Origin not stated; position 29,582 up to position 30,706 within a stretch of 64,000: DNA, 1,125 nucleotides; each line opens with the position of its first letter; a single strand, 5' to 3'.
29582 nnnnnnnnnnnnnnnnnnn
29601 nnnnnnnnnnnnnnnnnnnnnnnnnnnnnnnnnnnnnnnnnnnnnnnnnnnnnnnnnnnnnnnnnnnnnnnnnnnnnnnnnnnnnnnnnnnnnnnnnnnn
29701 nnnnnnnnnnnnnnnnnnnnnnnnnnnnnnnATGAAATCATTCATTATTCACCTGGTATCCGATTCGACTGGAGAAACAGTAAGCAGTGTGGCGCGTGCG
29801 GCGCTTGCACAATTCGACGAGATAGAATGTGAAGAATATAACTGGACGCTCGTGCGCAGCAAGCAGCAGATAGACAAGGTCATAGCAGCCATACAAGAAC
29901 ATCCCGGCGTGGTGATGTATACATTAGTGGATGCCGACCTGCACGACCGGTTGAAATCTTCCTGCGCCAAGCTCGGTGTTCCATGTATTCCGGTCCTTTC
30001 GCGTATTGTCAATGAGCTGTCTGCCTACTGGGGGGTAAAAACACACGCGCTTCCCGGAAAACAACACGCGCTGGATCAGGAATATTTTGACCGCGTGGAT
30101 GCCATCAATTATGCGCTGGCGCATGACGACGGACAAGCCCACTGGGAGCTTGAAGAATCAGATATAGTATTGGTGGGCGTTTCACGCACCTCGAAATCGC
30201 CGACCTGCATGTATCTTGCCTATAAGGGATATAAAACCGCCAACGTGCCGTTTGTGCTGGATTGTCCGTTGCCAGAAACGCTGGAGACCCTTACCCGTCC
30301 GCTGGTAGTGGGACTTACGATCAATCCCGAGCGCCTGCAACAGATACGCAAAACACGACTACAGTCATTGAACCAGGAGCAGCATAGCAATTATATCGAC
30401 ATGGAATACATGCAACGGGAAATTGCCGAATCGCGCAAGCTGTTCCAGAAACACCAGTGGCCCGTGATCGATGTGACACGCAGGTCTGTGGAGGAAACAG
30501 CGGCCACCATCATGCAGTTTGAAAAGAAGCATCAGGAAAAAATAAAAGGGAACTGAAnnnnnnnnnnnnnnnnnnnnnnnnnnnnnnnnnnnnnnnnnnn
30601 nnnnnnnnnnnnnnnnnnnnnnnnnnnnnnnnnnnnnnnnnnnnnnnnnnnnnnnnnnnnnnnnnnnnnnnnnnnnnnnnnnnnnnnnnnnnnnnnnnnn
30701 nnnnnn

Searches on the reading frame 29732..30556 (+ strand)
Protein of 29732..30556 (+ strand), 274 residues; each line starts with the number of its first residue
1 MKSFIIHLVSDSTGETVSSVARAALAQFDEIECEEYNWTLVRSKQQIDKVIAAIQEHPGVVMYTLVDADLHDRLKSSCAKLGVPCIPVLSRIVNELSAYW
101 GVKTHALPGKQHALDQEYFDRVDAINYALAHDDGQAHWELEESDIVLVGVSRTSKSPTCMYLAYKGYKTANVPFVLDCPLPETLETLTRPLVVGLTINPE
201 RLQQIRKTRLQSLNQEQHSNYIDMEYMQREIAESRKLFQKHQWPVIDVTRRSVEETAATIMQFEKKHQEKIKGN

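Call 4: search_protein_families(library=pfam, proteins=[window:29732-30556:+])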
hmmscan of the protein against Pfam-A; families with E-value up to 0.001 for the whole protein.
window:29732-30556:+ (274 aa): 1 family
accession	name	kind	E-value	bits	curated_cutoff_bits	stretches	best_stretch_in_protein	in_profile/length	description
PF03618.20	Kinase-PPPase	-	1.9e-96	323.1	23.5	1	6-261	1-256/256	Kinase/pyrophosphorylase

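Call 9: find_related_loci(query=window:29732-30556:+, collection=genome_contigs, flank=6000)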
Query window:29732-30556:+ (274 aa) in genome_contigs; peptide patterns used: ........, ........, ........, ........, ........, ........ (x = any residue, [..] = any of these).
26 stretches matched a pattern, but none encodes a relative of the query by tblastn (E <= 1e-3).

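Call 10: find_homologous_proteins(query=window:29732-30556:+)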
Query window:29732-30556:+ (274 aa): 8000 proteins with E <= 0.001 among 8000 candidates; the best 120 are listed.
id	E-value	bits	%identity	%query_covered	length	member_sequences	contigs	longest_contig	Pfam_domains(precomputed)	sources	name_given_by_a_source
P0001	1.1e-180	616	100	100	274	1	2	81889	PF03618.21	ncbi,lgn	ncbi:MAG: pyruvate, water dikinase regulatory protein [Alphaproteobacteria bacterium]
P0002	7.6e-159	545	87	99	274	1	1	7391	PF03618.21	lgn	-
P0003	1.0e-143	495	79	100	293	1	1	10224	PF03618.21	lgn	-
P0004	5.6e-141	486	78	100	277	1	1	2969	PF03618.21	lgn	-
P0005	1.6e-140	485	78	99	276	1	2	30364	PF03618.21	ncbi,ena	-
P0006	2.2e-140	484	78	100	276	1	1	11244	PF03618.21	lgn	-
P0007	3.2e-140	484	78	99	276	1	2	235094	PF03618.21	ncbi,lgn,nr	ncbi:MAG: pyruvate, water dikinase regulatory protein [Alphaproteobacteria bacterium]|nr:pyruvate, w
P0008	6.8e-140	483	76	100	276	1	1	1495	PF03618.21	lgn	-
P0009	2.8e-139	481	76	100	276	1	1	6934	PF03618.21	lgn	-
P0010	4.1e-139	480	77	99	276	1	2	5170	PF03618.21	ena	-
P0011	5.5e-139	480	76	100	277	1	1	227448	PF03618.21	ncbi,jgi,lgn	-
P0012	7.5e-139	479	76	99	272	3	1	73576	PF03618.21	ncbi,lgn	-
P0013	7.5e-139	479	77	100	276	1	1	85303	PF03618.21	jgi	jgi:regulator of PEP synthase PpsR (kinase-PPPase family)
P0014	8.2e-139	479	78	99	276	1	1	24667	PF03618.21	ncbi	-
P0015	1.3e-138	479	76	100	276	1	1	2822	PF03618.21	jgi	-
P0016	2.0e-138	478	75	99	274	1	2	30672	PF03618.21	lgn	-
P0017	3.5e-138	477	77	100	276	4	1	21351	PF03618.21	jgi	-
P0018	5.3e-138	477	75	100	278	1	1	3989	PF03618.21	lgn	-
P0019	6.2e-138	476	76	99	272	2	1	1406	PF03618.21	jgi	jgi:regulator of PEP synthase PpsR (kinase-PPPase family)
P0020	1.5e-137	475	77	99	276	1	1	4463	PF03618.21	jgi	-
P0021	4.5e-137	473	76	99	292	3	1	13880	PF03618.21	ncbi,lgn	-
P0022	1.1e-136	472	74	100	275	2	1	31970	PF03618.21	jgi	jgi:regulator of PEP synthase PpsR (kinase-PPPase family)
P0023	1.2e-136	472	77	99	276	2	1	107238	PF03618.21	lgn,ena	-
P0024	1.5e-136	472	77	99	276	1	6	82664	PF03618.21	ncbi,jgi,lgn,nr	ncbi:MAG: kinase/pyrophosphorylase [Rickettsiales bacterium]|jgi:hypothetical protein|nr:kinase/pyro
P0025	1.6e-136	472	76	99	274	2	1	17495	PF03618.21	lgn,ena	-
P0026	3.3e-136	471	76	99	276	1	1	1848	PF03618.21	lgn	-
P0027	3.6e-136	471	77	99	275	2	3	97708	PF03618.21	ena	-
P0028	4.6e-136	470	78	99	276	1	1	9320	PF03618.21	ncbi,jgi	jgi:regulator of PEP synthase PpsR (kinase-PPPase family)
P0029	5.8e-136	470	76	99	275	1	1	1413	PF03618.21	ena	-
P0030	8.0e-136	469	75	99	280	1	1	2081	PF03618.21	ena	-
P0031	1.4e-135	469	76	99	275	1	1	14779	PF03618.21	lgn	-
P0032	1.4e-135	469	74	99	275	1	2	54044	PF03618.21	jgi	-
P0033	1.6e-135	468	76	99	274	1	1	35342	PF03618.21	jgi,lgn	-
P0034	1.7e-135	468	76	99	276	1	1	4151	PF03618.21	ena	-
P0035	1.7e-135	468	75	100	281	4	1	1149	PF03618.21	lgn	-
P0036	1.8e-135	468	75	99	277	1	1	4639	PF03618.21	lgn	-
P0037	1.8e-135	468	74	100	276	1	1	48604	PF03618.21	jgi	jgi:[pyruvate, water dikinase]-phosphate phosphotransferase / [pyruvate, water dikinase] kinase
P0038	2.0e-135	468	75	100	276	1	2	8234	PF03618.21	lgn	-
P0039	2.3e-135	468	76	99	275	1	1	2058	PF03618.21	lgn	-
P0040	3.2e-135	467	75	99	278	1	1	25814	PF03618.21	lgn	-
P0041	3.7e-135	467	73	100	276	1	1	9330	PF03618.21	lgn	-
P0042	4.1e-135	467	75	100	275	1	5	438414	PF03618.21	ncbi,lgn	-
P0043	6.1e-135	467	75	99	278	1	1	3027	PF03618.21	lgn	-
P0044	6.3e-135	466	75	100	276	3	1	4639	PF03618.21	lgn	-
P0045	8.1e-135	466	75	99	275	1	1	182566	PF03618.21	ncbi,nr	ncbi:MAG: pyruvate, water dikinase regulatory protein [Alphaproteobacteria bacterium]|nr:pyruvate, w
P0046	8.3e-135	466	76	99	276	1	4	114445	PF03618.21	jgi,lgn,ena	-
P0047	9.3e-135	466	74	99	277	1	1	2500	PF03618.21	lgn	-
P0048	1.0e-134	466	75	99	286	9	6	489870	PF03618.21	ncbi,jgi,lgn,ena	-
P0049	1.9e-134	465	76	99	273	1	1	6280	PF03618.21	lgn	-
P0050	2.9e-134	464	75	99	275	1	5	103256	PF03618.21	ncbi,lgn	-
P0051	3.3e-134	464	73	100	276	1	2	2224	PF03618.21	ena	-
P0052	3.4e-134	464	75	98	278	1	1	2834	PF03618.21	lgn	-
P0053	3.5e-134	464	74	99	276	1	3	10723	PF03618.21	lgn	-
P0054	3.6e-134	464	75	99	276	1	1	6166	PF03618.21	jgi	jgi:regulator of PEP synthase PpsR (kinase-PPPase family)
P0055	3.6e-134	464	75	99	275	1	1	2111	PF03618.21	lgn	-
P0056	4.7e-134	464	75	99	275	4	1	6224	PF03618.21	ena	-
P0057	5.2e-134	463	75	99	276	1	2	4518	PF03618.21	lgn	-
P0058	5.4e-134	463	72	99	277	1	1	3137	PF03618.21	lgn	-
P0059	5.6e-134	463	73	100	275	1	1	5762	PF03618.21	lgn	-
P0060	6.4e-134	463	74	99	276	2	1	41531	PF03618.21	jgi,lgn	-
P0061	7.0e-134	463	74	100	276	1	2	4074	PF03618.21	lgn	-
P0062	1.2e-133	462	74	99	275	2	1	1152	PF03618.21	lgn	-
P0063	1.8e-133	462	74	99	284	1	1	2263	PF03618.21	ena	-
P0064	2.1e-133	461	72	100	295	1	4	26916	PF03618.21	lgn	-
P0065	2.1e-133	461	76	99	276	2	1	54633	PF03618.21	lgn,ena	-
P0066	2.8e-133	461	74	99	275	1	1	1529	PF03618.21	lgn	-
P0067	3.5e-133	461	73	100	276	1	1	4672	PF03618.21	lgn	-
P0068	4.5e-133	460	73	100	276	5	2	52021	PF03618.21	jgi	jgi:[pyruvate, water dikinase]-phosphate phosphotransferase / [pyruvate, water dikinase] kinase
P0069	5.0e-133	460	72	100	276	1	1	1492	PF03618.21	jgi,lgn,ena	-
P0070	5.7e-133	460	72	99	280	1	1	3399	PF03618.21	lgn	-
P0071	7.2e-133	460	75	99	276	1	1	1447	PF03618.21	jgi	-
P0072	1.1e-132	459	74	99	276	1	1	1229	PF03618.21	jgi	jgi:[pyruvate, water dikinase]-phosphate phosphotransferase / [pyruvate, water dikinase] kinase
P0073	1.4e-132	459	74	99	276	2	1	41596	PF03618.21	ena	-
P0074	1.8e-132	458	73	99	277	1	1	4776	PF03618.21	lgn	-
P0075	1.9e-132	458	73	99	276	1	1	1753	PF03618.21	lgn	-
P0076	2.0e-132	458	73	100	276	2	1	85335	PF03618.21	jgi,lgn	-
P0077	2.4e-132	458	72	100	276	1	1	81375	PF03618.21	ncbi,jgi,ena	jgi:regulator of PEP synthase PpsR (kinase-PPPase family)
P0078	3.1e-132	458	72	98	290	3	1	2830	PF03618.21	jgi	-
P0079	3.1e-132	458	74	99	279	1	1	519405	PF03618.21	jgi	jgi:[pyruvate, water dikinase]-phosphate phosphotransferase / [pyruvate, water dikinase] kinase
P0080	3.5e-132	457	72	100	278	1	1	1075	PF03618.21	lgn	-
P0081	3.5e-132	457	73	99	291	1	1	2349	PF03618.21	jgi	jgi:hypothetical protein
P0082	3.7e-132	457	74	99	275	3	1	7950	PF03618.21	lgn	-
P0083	3.7e-132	457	74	98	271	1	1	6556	PF03618.21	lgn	-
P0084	4.5e-132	457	74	99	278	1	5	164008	PF03618.21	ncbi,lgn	-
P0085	4.6e-132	457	74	98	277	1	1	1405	PF03618.21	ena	-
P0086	5.8e-132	457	72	99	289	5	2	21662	PF03618.21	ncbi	-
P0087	7.3e-132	456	73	100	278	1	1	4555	PF03618.21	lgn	-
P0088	9.3e-132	456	72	99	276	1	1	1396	PF03618.21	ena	-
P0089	1.1e-131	456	75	98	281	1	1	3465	PF03618.21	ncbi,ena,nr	ncbi:MAG: kinase/pyrophosphorylase [Proteobacteria bacterium]|nr:kinase/pyrophosphorylase [Pseudomon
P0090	1.6e-131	455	74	99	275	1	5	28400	PF03618.21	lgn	-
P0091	1.9e-131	455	73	100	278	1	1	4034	PF03618.21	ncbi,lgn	-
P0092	2.0e-131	455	74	99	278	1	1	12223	PF03618.21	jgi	jgi:[pyruvate, water dikinase]-phosphate phosphotransferase / [pyruvate, water dikinase] kinase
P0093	2.5e-131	455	72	99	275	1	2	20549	PF03618.21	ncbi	-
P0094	2.7e-131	455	74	98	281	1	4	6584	PF03618.21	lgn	-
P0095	2.7e-131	455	71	100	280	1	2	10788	PF03618.21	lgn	-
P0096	3.6e-131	454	73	99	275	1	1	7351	PF03618.21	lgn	-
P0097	3.8e-131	454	72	99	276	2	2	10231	PF03618.21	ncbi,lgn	-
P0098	6.0e-131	453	72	100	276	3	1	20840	PF03618.21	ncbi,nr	ncbi:MAG: kinase/pyrophosphorylase [Alphaproteobacteria bacterium]|nr:kinase/pyrophosphorylase [Alph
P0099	6.1e-131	453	72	99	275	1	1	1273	PF03618.21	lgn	-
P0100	6.3e-131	453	73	100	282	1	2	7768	PF03618.21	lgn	-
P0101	7.5e-131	453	73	100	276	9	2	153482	PF03618.21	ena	-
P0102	7.7e-131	453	72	99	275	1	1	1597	PF03618.21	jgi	jgi:[pyruvate, water dikinase]-phosphate phosphotransferase / [pyruvate, water dikinase] kinase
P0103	7.9e-131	453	73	99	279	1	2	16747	PF03618.21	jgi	jgi:[pyruvate, water dikinase]-phosphate phosphotransferase / [pyruvate, water dikinase] kinase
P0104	7.9e-131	453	73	99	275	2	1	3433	PF03618.21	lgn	-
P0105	8.2e-131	453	73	99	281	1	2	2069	PF03618.21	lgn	-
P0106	8.3e-131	453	73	99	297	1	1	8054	PF03618.21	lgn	-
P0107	9.4e-131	453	71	100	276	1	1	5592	PF03618.21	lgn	-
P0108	1.0e-130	453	72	100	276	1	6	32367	PF03618.21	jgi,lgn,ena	-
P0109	1.0e-130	453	74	100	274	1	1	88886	PF03618.21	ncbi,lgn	-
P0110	1.1e-130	453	72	99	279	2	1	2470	PF03618.21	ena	-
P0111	1.2e-130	452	72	99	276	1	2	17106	PF03618.21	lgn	-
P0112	1.4e-130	452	71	100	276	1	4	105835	PF03618.21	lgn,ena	-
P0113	1.6e-130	452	73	99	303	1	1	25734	PF03618.21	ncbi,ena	-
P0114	2.2e-130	452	70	100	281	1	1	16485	PF03618.21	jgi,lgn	-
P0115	2.2e-130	452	73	99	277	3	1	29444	PF03618.21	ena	-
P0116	2.3e-130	452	72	99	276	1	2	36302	PF03618.21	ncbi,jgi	ncbi:MAG: pyruvate, water dikinase regulatory protein [Rickettsiales bacterium]|jgi:regulator of PEP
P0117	2.6e-130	451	73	99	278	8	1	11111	PF03618.21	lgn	-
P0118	3.4e-130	451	71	100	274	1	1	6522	PF03618.21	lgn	-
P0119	3.5e-130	451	71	100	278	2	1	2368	PF03618.21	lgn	-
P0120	3.8e-130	451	73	99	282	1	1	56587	PF03618.21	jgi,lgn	-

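Call 11: find_encoding_contigs(protein=window:29732-30556:+, flank=10000)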
Protein window:29732-30556:+ (274 aa): 4 contigs read that carry it; 3 places shown.
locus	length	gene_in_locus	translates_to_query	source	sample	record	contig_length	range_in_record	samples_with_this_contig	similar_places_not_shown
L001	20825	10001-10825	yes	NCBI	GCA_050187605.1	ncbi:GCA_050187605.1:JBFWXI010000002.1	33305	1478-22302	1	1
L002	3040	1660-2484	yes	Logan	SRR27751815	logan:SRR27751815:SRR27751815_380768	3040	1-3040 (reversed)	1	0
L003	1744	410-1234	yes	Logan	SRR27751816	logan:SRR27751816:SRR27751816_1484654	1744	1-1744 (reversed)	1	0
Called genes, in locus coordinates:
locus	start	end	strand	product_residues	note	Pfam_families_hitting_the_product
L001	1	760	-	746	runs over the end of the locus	PF16078:2-oxogl_dehyd_N, PF00676:E1_dh, PF02779:Transket_pyr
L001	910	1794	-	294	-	PF02629:CoA_binding, PF13607:Succ_CoA_lig, PF00549:Ligase_CoA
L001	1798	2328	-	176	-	-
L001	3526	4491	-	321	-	PF00056:Ldh_1_N, PF02866:Ldh_1_C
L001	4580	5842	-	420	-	PF07498:Rho_N, PF07497:Rho_RNA_bind, PF00006:ATP-synt_ab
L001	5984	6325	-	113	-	-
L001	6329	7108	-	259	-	-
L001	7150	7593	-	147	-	PF03653:UPF0093, PF05425:CopD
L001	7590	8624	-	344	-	PF00762:Ferrochelatase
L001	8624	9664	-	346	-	PF01208:URO-D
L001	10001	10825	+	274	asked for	PF03618:Kinase-PPPase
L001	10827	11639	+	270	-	PF08501:Shikimate_dh_N, PF01488:Shikimate_DH, PF18317:SDH_C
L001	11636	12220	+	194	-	PF01121:CoaE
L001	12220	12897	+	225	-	PF00929:RNase_T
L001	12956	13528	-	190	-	PF00691:OmpA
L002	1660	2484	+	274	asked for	PF03618:Kinase-PPPase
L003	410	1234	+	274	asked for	PF03618:Kinase-PPPase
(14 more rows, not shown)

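Call 13: find_related_loci(query=A1, collection=genome_contigs, flank=5000)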
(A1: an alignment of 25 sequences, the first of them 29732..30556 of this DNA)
Query A1 (274 aa) in genome_contigs; peptide patterns used: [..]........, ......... (x = any residue, [..] = any of these).
600 stretches matched a pattern (row limit reached: there are more); 586 encode a relative of the query (tblastn E <= 1e-3); the best 80 are kept; 80 distinct loci.
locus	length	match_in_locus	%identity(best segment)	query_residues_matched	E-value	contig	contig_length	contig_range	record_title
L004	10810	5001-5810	76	1-270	3e-147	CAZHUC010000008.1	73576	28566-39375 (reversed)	MAG TPA_asm: uncultured Rickettsiales bacterium isolate SRP329715_co2_387 genome assembly, contig: NODE_722_length_73576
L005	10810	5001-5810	73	1-270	4e-141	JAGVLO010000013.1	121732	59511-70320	MAG: Alphaproteobacteria bacterium isolate SW_2 c_000000010638, whole genome shotgun sequence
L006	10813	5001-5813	74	1-271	1e-140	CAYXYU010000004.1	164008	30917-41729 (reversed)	MAG TPA_asm: uncultured Rickettsiales bacterium isolate binchicken_co350_18 genome assembly, contig: NODE_94_length_1640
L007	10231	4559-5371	72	1-271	2e-140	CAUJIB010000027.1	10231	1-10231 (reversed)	MAG: Pseudomonadota bacterium isolate KLAP23 genome assembly, contig: KLAP23_270716, whole genome shotgun sequence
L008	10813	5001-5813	73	1-271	5e-136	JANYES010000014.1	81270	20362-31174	MAG: Alphaproteobacteria bacterium isolate 338R_metabinner_4 338R_k141_373656, whole genome shotgun sequence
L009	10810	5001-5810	71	1-270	2e-135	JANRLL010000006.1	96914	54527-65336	MAG: Rickettsiales bacterium isolate bins.21 k141_5248298, whole genome shotgun sequence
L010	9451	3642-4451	69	1-270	3e-129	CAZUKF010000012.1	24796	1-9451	MAG TPA_asm: uncultured Rickettsiales bacterium isolate SRP150892_co2_172 genome assembly, contig: NODE_2671_length_2479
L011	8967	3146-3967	68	1-274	1e-127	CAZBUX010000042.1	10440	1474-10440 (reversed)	MAG TPA_asm: uncultured Rickettsiales bacterium isolate SRP329715_co2_1 genome assembly, contig: NODE_11520_length_10440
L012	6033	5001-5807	65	2-270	2e-120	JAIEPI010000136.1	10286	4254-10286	MAG: Rickettsiales bacterium isolate co.spades.DASTOOL.2.5kb_001 c_000000427126, whole genome shotgun sequence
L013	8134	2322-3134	59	1-270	1e-114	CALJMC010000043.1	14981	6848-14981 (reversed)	MAG: uncultured Rickettsiales bacterium isolate H2_Bin_METABAT__2_sub_1 genome assembly, contig: c_000000236398, whole g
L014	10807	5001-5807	61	1-269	5e-114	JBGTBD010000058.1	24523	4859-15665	MAG: Rickettsiales bacterium isolate JTS-AC89 k141_1277599, whole genome shotgun sequence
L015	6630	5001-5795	61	2-266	2e-113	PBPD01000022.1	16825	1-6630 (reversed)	MAG: Rickettsiales bacterium isolate RS372 TaraRedSea_contig_97404, whole genome shotgun sequence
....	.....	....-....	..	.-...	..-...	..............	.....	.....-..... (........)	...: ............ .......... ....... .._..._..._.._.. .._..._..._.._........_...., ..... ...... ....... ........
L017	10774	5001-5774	60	6-263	3e-111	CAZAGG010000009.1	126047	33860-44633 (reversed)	MAG TPA_asm: uncultured Rickettsiales bacterium isolate SRP290908_co2_23 genome assembly, contig: NODE_130_length_126047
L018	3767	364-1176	57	1-270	2e-112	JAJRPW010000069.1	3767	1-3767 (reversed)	MAG: Alphaproteobacteria bacterium isolate Dive100_bin10.126 k141_479538, whole genome shotgun sequence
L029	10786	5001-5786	55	2-263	2e-100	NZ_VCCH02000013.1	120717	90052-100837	Mycobacterium sp. KBS0706 13, whole genome shotgun sequence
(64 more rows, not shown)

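Call 20: find_related_loci(query=A1, collection=metagenome_contigs, flank=2500)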
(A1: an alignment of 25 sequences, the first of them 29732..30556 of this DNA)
Query A1 (274 aa) in metagenome_contigs; peptide patterns used: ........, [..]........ (x = any residue, [..] = any of these).
600 stretches matched a pattern (row limit reached: there are more); 575 encode a relative of the query (tblastn E <= 1e-3); the best 80 are kept; 80 distinct loci.
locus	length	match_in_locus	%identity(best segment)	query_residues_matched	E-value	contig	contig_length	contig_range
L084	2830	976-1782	72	2-270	3e-147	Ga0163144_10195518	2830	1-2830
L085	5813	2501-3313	73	1-271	4e-139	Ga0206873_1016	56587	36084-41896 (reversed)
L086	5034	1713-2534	72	1-274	5e-138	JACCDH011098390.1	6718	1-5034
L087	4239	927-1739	70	1-271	2e-137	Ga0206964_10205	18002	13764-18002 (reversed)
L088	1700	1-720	73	35-274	3e-134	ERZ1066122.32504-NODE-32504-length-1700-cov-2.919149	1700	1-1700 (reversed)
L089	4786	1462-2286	57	1-274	5e-109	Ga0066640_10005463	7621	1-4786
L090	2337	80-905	61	1-274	2e-110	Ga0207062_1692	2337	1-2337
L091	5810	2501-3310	54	1-269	1e-102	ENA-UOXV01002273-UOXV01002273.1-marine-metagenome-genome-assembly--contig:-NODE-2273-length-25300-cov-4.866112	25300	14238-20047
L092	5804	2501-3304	54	1-268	3e-102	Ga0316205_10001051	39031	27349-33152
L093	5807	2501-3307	54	1-269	3e-102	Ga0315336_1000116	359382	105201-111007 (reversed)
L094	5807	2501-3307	54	1-269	6e-102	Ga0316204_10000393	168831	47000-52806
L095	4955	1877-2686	52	1-270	7e-102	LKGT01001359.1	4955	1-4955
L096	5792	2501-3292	54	6-268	2e-101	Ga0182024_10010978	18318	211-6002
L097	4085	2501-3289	54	1-263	2e-101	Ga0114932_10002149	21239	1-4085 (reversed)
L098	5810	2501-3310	52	1-270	3e-101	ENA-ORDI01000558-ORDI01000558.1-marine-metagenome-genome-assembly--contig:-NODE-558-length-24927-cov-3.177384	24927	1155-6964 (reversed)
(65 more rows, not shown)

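Call 21: find_encoding_contigs(protein=P0002, flank=3000, max_places=2)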
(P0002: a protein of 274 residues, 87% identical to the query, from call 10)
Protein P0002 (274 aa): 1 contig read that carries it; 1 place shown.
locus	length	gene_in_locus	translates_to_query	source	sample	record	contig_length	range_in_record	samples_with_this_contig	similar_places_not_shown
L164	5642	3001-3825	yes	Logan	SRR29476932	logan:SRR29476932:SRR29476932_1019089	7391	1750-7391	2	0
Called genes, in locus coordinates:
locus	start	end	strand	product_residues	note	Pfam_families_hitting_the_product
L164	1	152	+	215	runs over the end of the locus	PF01435:Peptidase_M48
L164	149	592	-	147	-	PF03653:UPF0093, PF05425:CopD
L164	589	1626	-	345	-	PF00762:Ferrochelatase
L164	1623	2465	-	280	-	PF01208:URO-D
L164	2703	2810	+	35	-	-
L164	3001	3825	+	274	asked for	PF03618:Kinase-PPPase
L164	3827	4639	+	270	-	PF08501:Shikimate_dh_N, PF01488:Shikimate_DH, PF18317:SDH_C (weak)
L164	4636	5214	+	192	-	PF01121:CoaE, PF13238:AAA_18 (weak), PF13671:AAA_33 (weak)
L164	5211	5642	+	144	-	?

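Call 22: find_encoding_contigs(protein=P0003, flank=3000, max_places=2)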
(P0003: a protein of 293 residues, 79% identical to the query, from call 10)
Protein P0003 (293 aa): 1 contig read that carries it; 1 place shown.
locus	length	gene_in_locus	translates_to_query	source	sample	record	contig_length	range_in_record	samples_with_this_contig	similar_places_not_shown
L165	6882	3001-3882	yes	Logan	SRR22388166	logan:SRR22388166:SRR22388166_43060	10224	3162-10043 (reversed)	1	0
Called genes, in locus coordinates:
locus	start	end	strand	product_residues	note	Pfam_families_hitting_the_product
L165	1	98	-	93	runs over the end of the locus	?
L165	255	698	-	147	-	PF03653:UPF0093, PF05425:CopD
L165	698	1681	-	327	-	PF00762:Ferrochelatase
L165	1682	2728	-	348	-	PF01208:URO-D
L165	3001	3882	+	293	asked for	PF03618:Kinase-PPPase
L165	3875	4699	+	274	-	PF08501:Shikimate_dh_N, PF01488:Shikimate_DH, PF03807:F420_oxidored (faint), PF18317:SDH_C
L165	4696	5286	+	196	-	PF01121:CoaE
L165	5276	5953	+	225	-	PF00929:RNase_T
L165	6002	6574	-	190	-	PF00691:OmpA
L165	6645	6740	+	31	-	-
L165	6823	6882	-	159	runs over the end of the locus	PF02556:SecB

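Call 23: find_encoding_contigs(protein=P0005, flank=3000, max_places=2)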
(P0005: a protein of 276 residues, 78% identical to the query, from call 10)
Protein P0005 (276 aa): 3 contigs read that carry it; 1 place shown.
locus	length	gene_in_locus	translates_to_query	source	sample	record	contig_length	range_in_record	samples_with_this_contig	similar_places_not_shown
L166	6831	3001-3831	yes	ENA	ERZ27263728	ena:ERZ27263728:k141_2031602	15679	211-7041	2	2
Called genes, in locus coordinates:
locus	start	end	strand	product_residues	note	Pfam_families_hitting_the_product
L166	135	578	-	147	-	PF03653:UPF0093, PF05425:CopD (weak)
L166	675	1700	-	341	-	PF00762:Ferrochelatase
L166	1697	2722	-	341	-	PF01208:URO-D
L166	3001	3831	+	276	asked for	PF03618:Kinase-PPPase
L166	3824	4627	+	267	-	PF08501:Shikimate_dh_N, PF01262:AlaDh_PNT_C (weak), PF01488:Shikimate_DH, PF18317:SDH_C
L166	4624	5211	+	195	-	PF01121:CoaE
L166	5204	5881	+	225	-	PF00929:RNase_T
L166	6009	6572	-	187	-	PF00691:OmpA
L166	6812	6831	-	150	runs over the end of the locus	PF02556:SecB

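Call 24: find_encoding_contigs(protein=P0007, flank=3000, max_places=2)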
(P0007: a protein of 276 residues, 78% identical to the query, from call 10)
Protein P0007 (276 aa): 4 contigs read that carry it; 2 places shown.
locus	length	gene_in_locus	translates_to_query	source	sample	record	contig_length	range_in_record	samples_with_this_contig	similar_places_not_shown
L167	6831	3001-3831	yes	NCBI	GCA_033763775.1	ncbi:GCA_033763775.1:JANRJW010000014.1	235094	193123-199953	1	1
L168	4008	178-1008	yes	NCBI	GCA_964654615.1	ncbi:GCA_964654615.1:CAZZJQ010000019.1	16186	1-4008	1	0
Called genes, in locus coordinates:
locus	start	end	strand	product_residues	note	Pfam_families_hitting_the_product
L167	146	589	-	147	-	PF03653:UPF0093, PF05425:CopD (weak)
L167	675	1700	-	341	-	PF00762:Ferrochelatase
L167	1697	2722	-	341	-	PF01208:URO-D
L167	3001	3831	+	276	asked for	PF03618:Kinase-PPPase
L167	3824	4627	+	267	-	PF08501:Shikimate_dh_N, PF01488:Shikimate_DH, PF18317:SDH_C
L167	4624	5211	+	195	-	PF01121:CoaE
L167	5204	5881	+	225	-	PF00929:RNase_T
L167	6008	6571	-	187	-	PF00691:OmpA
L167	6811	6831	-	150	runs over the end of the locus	PF02556:SecB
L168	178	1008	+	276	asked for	PF03618:Kinase-PPPase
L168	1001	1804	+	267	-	PF08501:Shikimate_dh_N, PF01488:Shikimate_DH, PF18317:SDH_C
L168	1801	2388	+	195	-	PF01121:CoaE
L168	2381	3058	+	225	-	PF00929:RNase_T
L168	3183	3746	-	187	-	PF00691:OmpA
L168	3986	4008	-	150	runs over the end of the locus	PF02556:SecB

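Call 25: find_encoding_contigs(protein=P0006, flank=3000, max_places=2)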
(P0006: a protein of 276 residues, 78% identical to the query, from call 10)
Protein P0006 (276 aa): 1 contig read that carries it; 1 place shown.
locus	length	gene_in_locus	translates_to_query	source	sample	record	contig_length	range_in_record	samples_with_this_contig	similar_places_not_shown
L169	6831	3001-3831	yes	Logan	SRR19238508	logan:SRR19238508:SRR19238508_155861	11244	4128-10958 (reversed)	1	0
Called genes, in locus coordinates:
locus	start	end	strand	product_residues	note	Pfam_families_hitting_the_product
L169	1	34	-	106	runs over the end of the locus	?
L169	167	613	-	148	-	PF03653:UPF0093, PF05425:CopD (weak)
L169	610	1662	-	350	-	PF00762:Ferrochelatase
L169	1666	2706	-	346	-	PF01208:URO-D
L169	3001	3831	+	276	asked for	PF03618:Kinase-PPPase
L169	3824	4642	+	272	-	PF08501:Shikimate_dh_N, PF01488:Shikimate_DH, PF18317:SDH_C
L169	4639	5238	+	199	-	PF01121:CoaE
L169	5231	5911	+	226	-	PF00929:RNase_T, PF16473:Rv2179c-like (faint)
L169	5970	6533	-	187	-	PF00691:OmpA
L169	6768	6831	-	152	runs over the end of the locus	PF02556:SecB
